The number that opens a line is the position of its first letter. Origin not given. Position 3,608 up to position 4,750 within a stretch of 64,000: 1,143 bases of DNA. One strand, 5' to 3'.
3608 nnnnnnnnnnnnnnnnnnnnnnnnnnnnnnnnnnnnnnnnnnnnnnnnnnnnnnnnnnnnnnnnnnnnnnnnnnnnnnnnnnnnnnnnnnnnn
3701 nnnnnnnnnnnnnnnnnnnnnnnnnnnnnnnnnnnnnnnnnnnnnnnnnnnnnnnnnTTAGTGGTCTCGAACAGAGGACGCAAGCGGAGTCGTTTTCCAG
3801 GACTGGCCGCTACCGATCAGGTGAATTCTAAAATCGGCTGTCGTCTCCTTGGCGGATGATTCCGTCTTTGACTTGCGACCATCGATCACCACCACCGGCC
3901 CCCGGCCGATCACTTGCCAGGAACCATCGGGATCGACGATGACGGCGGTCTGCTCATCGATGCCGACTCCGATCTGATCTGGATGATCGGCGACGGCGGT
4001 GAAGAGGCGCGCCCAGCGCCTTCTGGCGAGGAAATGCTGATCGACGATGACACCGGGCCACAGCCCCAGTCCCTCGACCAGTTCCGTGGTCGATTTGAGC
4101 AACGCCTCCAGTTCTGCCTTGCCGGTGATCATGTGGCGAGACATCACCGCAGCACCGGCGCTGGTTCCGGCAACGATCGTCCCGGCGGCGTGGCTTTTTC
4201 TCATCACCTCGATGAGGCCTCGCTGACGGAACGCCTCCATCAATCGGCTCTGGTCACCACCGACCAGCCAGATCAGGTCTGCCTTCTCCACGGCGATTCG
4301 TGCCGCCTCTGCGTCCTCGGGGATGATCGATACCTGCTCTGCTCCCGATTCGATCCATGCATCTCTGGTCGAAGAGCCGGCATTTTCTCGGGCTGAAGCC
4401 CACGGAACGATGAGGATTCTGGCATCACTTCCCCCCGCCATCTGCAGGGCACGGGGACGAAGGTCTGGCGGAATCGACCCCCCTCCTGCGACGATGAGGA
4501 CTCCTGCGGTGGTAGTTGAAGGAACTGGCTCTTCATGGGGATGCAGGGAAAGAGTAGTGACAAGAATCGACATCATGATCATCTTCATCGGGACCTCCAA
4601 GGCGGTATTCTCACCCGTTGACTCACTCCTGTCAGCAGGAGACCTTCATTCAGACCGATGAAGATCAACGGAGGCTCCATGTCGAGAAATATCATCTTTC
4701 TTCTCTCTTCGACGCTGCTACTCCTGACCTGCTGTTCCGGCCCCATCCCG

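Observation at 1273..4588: Secreted cyanophycinase plus isoaspartyl dipeptidase pair: extracellular cyanophycin (beta-Asp-Arg) scavenging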

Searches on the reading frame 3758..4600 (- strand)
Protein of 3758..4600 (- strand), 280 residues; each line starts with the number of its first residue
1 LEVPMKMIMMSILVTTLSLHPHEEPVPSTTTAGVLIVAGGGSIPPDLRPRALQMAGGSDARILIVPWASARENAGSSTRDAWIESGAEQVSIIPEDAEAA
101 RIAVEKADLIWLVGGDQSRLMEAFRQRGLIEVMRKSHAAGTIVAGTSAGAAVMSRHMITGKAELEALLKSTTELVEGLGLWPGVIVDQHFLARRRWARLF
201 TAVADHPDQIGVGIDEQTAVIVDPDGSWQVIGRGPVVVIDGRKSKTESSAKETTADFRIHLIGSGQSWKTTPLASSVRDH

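Call 3: search_protein_families(library=pfam, proteins=[window:3758-4600:-], max_evalue=0.01)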
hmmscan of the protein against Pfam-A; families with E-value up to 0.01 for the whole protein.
window:3758-4600:- (280 aa): 2 families
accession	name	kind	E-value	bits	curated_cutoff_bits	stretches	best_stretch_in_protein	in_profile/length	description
PF03575.23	Peptidase_S51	-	1e-25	91.1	23.9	1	45-224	16-200/206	Peptidase family S51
PF01965.30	DJ-1_PfpI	-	0.0054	17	26.6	0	95-161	50-115/165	DJ-1/PfpI family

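Call 4: search_protein_families(library=ncbifam, proteins=[window:3758-4600:-], max_evalue=0.01)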
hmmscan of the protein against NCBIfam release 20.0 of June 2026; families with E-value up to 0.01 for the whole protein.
window:3758-4600:- (280 aa): 3 families
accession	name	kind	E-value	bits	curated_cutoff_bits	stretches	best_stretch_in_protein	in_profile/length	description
TIGR02069.1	cyanophycinase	equivalog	2e-53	181.4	126.6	1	51-255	20-231/250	cyanophycinase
NF003642.0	PRK05282.1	equivalog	1.7e-10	40.8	156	1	58-159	30-132/233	dipeptidase PepE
NF008605.0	PRK11574.1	equivalog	0.0023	17.7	252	1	95-158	55-118/196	protein deglycase YajL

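Call 10: find_homologous_proteins(query=window:3758-4588:-, max_evalue=1e-10)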
Query window:3758-4588:- (276 aa): 6322 proteins with E <= 1e-10 among 8000 candidates; the best 120 are listed.
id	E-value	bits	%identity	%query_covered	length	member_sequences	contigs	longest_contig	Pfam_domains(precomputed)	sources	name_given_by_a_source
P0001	7.4e-174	594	100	100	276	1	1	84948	PF03575.24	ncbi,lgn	-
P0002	4.0e-134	464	79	99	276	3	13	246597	PF03575.24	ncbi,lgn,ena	-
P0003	1.5e-133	462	83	92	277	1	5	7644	PF03575.24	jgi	jgi:cyanophycinase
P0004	3.7e-133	461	79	94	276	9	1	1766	PF03575.24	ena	-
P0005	1.9e-132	459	83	92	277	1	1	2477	PF03575.24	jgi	jgi:cyanophycinase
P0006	3.1e-132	458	79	94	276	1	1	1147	PF03575.24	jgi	-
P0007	6.3e-132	457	77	99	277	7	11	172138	PF03575.24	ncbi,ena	-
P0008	2.1e-131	455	82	92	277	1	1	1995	PF03575.24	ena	-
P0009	1.5e-128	446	80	92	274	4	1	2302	PF03575.24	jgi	jgi:cyanophycinase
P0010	1.9e-127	442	77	93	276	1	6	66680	PF03575.24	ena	-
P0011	3.6e-127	441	77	93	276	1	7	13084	PF03575.24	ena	-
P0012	6.3e-127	441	76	93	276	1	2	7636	PF03575.24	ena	-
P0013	8.1e-127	440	76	93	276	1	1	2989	PF03575.24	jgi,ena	-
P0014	8.2e-127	440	76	93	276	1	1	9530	PF03575.24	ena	-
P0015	1.2e-126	440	76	93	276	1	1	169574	PF03575.24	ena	-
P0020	1.6e-113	397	69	96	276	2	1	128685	PF03575.24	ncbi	-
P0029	2.0e-78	282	56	94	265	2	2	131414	PF03575.24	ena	-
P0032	1.7e-68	249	51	83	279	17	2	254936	PF03575.24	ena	-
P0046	4.7e-61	225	46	88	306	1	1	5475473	PF03575.24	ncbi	-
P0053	2.1e-60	222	46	94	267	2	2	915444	PF03575.24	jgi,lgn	jgi:cyanophycinase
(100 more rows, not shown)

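Call 12: find_encoding_contigs(protein=P0002, flank=10000, max_places=2)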
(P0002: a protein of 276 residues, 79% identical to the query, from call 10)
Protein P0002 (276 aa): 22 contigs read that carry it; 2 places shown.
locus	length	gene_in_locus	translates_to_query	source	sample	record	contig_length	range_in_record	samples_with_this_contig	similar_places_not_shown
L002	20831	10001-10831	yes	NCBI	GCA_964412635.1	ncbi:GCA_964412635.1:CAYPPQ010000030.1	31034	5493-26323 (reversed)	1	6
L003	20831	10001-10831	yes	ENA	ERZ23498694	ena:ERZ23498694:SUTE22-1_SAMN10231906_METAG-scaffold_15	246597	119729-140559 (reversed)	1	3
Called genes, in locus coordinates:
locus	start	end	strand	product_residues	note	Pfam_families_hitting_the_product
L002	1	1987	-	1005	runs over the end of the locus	PF02230:Abhydrolase_2 (faint), PF00326:Peptidase_S9 (faint), PF00756:Esterase, PF01738:DLH (weak), PF12146:Hydrolase_4 (faint), PF01841:Transglut_core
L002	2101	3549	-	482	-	PF01336:tRNA_anti-codon (faint)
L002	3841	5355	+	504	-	PF01839:FG-GAP (faint), PF13517:FG-GAP_3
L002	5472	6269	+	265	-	PF00303:Thymidylat_synt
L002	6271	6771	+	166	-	PF00186:DHFR_1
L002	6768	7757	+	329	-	PF04389:Peptidase_M28, PF01546:Peptidase_M20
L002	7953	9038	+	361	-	-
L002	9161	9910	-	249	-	PF00657:Lipase_GDSL, PF13472:Lipase_GDSL_2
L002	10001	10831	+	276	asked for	PF03575:Peptidase_S51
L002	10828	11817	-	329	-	PF01112:Asparaginase_2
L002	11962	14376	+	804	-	PF00133:tRNA-synt_1, PF09334:tRNA-synt_1g, PF13603:tRNA-synt_1_2, PF00133:tRNA-synt_1, PF08264:Anticodon_1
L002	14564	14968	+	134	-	PF00210:Ferritin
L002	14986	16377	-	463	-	PF00206:Lyase_1, PF10415:FumaraseC_C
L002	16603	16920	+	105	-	-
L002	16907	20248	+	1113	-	PF20601:DUF6797, PF13385:Laminin_G_3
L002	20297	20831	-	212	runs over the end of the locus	PF00730:HhH-GPD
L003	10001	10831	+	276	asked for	PF03575:Peptidase_S51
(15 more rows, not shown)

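Call 13: find_encoding_contigs(protein=P0020, flank=10000, max_places=2)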
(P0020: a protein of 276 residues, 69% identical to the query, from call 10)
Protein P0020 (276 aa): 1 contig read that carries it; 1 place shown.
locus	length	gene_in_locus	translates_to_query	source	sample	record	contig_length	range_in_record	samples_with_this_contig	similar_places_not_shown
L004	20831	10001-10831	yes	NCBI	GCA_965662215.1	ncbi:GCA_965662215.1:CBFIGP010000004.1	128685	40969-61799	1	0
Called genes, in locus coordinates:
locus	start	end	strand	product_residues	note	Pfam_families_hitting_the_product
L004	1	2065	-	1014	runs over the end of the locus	PF00756:Esterase (faint), PF00326:Peptidase_S9 (faint), PF01738:DLH (weak), PF02230:Abhydrolase_2 (weak), PF12146:Hydrolase_4 (faint), PF01841:Transglut_core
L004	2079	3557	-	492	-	-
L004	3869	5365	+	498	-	PF01839:FG-GAP (faint), PF13517:FG-GAP_3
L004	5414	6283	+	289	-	PF00303:Thymidylat_synt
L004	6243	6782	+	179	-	PF00186:DHFR_1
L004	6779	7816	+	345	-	PF01546:Peptidase_M20, PF04389:Peptidase_M28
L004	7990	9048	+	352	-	-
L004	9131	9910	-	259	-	PF00657:Lipase_GDSL, PF13472:Lipase_GDSL_2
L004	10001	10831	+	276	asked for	PF03575:Peptidase_S51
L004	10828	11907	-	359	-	PF01112:Asparaginase_2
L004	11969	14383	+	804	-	PF00133:tRNA-synt_1, PF09334:tRNA-synt_1g, PF13603:tRNA-synt_1_2, PF00133:tRNA-synt_1, PF08264:Anticodon_1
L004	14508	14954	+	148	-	PF00210:Ferritin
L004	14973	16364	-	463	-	PF00206:Lyase_1, PF10415:FumaraseC_C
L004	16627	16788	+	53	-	-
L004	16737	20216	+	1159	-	PF20601:DUF6797, PF13385:Laminin_G_3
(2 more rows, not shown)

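Call 14: find_encoding_contigs(protein=P0029, flank=10000, max_places=2)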
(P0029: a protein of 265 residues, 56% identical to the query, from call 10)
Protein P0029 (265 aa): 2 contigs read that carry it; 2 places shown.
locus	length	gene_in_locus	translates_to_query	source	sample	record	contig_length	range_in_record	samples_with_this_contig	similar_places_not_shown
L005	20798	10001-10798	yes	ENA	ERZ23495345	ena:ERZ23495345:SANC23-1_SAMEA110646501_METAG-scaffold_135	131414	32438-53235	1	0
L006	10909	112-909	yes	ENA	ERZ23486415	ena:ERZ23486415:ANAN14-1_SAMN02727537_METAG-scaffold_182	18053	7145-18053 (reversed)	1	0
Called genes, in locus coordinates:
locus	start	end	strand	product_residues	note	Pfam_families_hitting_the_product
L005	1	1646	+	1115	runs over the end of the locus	PF00515:TPR_1 (faint), PF07719:TPR_2 (faint), PF13176:TPR_7 (faint), PF13428:TPR_14 (faint), PF13431:TPR_17 (faint), PF13432:TPR_16 (weak), PF13517:FG-GAP_3 (weak), PF07593:UnbV_ASPIC, +1 more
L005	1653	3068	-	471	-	PF03364:Polyketide_cyc (weak), PF01370:Epimerase, PF08338:DUF1731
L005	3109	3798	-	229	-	PF00156:Pribosyltran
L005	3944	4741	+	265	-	PF00303:Thymidylat_synt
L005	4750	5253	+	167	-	PF00186:DHFR_1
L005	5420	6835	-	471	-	-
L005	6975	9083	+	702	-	PF00930:DPPIV_N, PF02129:Peptidase_S15, PF00326:Peptidase_S9, PF01738:DLH (faint)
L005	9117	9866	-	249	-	PF00657:Lipase_GDSL, PF13472:Lipase_GDSL_2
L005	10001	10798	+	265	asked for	PF03575:Peptidase_S51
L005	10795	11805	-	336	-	PF01112:Asparaginase_2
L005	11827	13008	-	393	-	-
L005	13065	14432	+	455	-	-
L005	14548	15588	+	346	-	PF01209:Ubie_methyltran, PF05148:Methyltransf_8 (faint), PF13489:Methyltransf_23, PF13847:Methyltransf_31, PF08241:Methyltransf_11, PF08242:Methyltransf_12, PF13649:Methyltransf_25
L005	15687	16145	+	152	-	PF00210:Ferritin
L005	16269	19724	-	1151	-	PF08453:Peptidase_M9_N, PF01752:Peptidase_M9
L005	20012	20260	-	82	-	-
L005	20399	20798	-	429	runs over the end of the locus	PF13810:DUF4185 (weak)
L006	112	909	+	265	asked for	PF03575:Peptidase_S51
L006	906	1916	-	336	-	PF01112:Asparaginase_2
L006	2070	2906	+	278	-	-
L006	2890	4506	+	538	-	PF13603:tRNA-synt_1_2, PF00133:tRNA-synt_1, PF08264:Anticodon_1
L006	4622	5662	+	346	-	PF01209:Ubie_methyltran, PF05148:Methyltransf_8 (faint), PF13489:Methyltransf_23, PF13847:Methyltransf_31, PF08241:Methyltransf_11, PF08242:Methyltransf_12, PF13649:Methyltransf_25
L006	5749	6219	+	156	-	PF00210:Ferritin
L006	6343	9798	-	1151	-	PF08453:Peptidase_M9_N, PF01752:Peptidase_M9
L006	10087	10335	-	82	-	-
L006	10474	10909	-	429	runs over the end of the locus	PF13810:DUF4185 (weak)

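Call 16: find_encoding_contigs(protein=P0046, flank=10000, max_places=1)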
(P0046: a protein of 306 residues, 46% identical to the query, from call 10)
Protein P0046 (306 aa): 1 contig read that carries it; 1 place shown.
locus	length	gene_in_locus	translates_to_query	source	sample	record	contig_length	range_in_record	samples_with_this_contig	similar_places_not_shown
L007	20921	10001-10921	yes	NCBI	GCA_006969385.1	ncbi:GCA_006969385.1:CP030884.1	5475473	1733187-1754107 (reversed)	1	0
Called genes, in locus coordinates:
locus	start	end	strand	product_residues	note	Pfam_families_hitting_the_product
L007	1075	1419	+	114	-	PF01588:tRNA_bind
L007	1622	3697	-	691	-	PF10459:Peptidase_S46, PF13365:Trypsin_2 (faint)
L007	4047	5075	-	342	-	PF02517:Rce1-like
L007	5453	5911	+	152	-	-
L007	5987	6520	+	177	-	-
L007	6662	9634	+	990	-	PF01411:tRNA-synt_2c, PF07973:tRNA_SAD, PF02272:DHHA1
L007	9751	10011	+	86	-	-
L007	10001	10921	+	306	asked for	PF03575:Peptidase_S51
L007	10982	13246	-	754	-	PF01435:Peptidase_M48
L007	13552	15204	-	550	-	PF00749:tRNA-synt_1c, PF19269:Anticodon_2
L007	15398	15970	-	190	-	PF05685:Uma2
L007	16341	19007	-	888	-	PF00317:Ribonuc_red_lgN, PF02867:Ribonuc_red_lgC, PF12637:TSCPD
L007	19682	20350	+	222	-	PF13489:Methyltransf_23, PF13649:Methyltransf_25 (faint), PF08241:Methyltransf_11, PF08242:Methyltransf_12 (weak), PF13847:Methyltransf_31 (weak)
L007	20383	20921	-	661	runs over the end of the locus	PF05960:DUF885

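Call 17: find_encoding_contigs(protein=P0032, flank=10000, max_places=1)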
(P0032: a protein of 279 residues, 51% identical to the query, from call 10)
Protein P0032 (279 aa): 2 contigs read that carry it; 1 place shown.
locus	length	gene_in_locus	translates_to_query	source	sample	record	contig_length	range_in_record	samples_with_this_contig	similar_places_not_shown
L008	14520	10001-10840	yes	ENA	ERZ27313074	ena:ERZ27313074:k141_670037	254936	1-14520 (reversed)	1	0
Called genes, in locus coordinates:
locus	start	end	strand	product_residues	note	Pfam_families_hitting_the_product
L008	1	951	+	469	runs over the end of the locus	PF02878:PGM_PMM_I, PF02879:PGM_PMM_II, PF02880:PGM_PMM_III, PF00408:PGM_PMM_IV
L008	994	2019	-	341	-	-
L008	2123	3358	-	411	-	PF02073:Peptidase_M29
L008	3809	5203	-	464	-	PF01833:TIG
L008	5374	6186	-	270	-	PF02737:3HCDH_N, PF00725:3HCDH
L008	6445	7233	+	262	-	PF00378:ECH_1, PF16113:ECH_2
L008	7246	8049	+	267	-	PF00378:ECH_1, PF16113:ECH_2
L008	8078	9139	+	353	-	PF08240:ADH_N, PF00107:ADH_zinc_N, PF13602:ADH_zinc_N_2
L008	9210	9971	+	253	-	PF00378:ECH_1, PF16113:ECH_2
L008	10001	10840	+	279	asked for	PF03575:Peptidase_S51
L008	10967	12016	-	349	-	PF01112:Asparaginase_2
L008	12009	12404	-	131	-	PF00903:Glyoxalase, PF18029:Glyoxalase_6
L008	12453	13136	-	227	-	-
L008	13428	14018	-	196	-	PF03050:DDE_Tnp_IS66, PF13817:DDE_Tnp_IS66_C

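Call 18: find_encoding_contigs(protein=P0053, flank=10000, max_places=1)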
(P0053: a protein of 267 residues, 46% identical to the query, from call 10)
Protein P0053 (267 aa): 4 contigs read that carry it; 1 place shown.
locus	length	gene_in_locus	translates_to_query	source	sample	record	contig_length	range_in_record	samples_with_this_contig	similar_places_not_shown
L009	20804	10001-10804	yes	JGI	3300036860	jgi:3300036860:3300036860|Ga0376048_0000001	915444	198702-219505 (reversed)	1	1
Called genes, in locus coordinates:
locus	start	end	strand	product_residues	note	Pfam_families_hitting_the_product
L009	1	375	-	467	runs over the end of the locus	PF01943:Polysacc_synt (weak), PF13440:Polysacc_synt_3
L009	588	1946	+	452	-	PF00884:Sulfatase, PF01663:Phosphodiest (weak)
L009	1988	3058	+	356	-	PF07607:DUF1570 (weak)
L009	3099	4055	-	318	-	PF20245:DUF6600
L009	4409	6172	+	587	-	PF05299:Peptidase_M61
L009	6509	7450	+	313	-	PF13354:Beta-lactamase2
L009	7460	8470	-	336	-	PF02322:Cyt_bd_oxida_II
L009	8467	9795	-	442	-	PF01654:Cyt_bd_oxida_I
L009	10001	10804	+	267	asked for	PF03575:Peptidase_S51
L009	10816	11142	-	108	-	-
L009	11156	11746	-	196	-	-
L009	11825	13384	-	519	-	-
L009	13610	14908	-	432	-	PF00083:Sugar_tr (weak), PF06779:MFS_4, PF07690:MFS_1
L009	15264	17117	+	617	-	PF12706:Lactamase_B_2 (faint), PF16656:Pur_ac_phosph_N (weak)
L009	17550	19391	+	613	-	PF00753:Lactamase_B (faint), PF16656:Pur_ac_phosph_N (weak), PF14741:GH114_assoc (weak)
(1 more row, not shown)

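Call 19: search_solved_structures(query=window:3758-4588:-, max_evalue=0.001, show_alignments=3)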
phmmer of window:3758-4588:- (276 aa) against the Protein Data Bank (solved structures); distinct sequences matched with E-value up to 0.001: 5.
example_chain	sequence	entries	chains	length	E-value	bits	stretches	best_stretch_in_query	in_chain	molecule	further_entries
3en0_A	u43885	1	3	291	2.1e-33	119.2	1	17-246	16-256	Cyanophycinase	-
7uqw_A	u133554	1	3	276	1.5e-32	116.4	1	44-246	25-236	Cyanophycinase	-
7uqv_A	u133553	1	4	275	1.4e-27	100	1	46-250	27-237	Cyanophycinase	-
6nqc_A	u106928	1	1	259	3.2e-08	36.6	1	91-240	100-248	Cyanophycinase-like exopeptidase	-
7c9b_A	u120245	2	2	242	0.00016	24.4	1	35-150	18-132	Alpha-aspartyl dipeptidase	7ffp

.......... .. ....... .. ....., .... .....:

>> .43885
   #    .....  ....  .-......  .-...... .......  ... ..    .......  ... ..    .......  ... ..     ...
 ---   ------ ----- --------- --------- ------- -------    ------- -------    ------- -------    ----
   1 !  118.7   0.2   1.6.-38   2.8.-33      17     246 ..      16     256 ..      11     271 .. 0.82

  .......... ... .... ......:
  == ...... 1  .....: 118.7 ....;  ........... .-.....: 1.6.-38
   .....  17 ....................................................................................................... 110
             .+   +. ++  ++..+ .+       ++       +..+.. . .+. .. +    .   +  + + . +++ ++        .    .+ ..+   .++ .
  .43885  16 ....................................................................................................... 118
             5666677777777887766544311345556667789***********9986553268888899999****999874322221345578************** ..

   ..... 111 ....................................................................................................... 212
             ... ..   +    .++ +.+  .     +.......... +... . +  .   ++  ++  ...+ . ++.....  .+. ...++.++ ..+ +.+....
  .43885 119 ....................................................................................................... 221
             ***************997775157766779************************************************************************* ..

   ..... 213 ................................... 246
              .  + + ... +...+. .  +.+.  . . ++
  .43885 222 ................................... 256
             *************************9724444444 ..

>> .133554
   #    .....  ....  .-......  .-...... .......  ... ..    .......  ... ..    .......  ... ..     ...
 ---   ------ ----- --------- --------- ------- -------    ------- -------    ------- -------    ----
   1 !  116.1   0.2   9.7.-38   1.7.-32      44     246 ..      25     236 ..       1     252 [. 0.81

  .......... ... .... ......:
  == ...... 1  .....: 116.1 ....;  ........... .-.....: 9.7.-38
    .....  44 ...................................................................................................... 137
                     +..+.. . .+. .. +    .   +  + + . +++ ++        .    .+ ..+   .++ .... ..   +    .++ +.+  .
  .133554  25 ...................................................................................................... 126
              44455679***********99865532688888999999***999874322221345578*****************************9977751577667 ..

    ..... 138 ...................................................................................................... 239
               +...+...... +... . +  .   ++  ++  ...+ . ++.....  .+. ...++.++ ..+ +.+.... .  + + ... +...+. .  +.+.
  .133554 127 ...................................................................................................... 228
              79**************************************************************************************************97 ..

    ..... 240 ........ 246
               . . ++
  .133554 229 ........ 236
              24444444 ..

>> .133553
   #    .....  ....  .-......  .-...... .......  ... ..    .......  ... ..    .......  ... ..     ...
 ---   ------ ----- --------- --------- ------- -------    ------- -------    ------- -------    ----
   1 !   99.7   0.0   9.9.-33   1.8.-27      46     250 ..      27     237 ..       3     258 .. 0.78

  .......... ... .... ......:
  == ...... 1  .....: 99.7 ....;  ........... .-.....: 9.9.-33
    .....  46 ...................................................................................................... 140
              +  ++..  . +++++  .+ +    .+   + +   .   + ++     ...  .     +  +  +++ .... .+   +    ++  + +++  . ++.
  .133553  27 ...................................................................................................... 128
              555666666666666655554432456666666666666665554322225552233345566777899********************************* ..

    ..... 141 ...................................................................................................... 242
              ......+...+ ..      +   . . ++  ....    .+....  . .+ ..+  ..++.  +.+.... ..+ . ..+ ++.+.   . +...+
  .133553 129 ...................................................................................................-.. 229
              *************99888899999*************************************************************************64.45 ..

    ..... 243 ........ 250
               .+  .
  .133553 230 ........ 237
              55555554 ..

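Call 33: find_related_loci(query=window:3758-4588:-, collection=genome_contigs, flank=10000)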
Query window:3758-4588:- (276 aa) in genome_contigs; peptide patterns used: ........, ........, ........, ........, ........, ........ (x = any residue, [..] = any of these).
195 stretches matched a pattern; 9 encode a relative of the query (tblastn E <= 1e-3); 9 distinct loci.
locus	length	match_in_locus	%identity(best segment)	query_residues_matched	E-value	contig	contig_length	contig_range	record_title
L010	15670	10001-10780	79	17-276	2e-137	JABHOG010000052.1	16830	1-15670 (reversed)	MAG: Planctomycetota bacterium isolate SI037S4_bin26 k141_490989, whole genome shotgun sequence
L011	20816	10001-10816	77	3-276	2e-137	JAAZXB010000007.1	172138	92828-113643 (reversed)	MAG: Planctomycetota bacterium isolate bin110s NODE_7_length_172138_cov_16.352583, whole genome shotgun sequence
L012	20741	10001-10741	76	19-265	4e-124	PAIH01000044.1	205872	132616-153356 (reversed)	MAG: Planctomycetota bacterium isolate NAT2 99125, whole genome shotgun sequence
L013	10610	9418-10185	72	23-275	1e-119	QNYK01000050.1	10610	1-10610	MAG: Bacillota bacterium isolate MAG 7 Ga0232646_1001795, whole genome shotgun sequence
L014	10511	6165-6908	74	23-265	1e-118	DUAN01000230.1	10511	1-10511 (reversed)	MAG TPA_asm: Planctomycetota bacterium isolate UWMA-0276 NODE_8272_length_10511_cov_0.727718, whole genome shotgun seque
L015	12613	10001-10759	71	29-276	7e-115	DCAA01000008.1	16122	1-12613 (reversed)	MAG TPA_asm: Planctomycetes bacterium UBA1146 UBA1146_contig_105925, whole genome shotgun sequence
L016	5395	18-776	70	29-276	2e-113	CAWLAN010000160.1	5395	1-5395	MAG: Planctomycetes bacterium UBA1146 isolate CB6_Bottom.63 genome assembly, contig: Ga0310122_10011492, whole genome sh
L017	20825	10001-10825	79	1-272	1e-141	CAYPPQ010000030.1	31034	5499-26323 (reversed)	MAG TPA_asm: uncultured Planctomycetia bacterium isolate binchicken_co147_300 genome assembly, contig: NODE_5006_length_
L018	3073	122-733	37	49-244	4e-34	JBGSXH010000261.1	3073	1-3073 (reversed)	MAG: Cyclobacteriaceae bacterium isolate JTS-RE60 k141_5908754, whole genome shotgun sequence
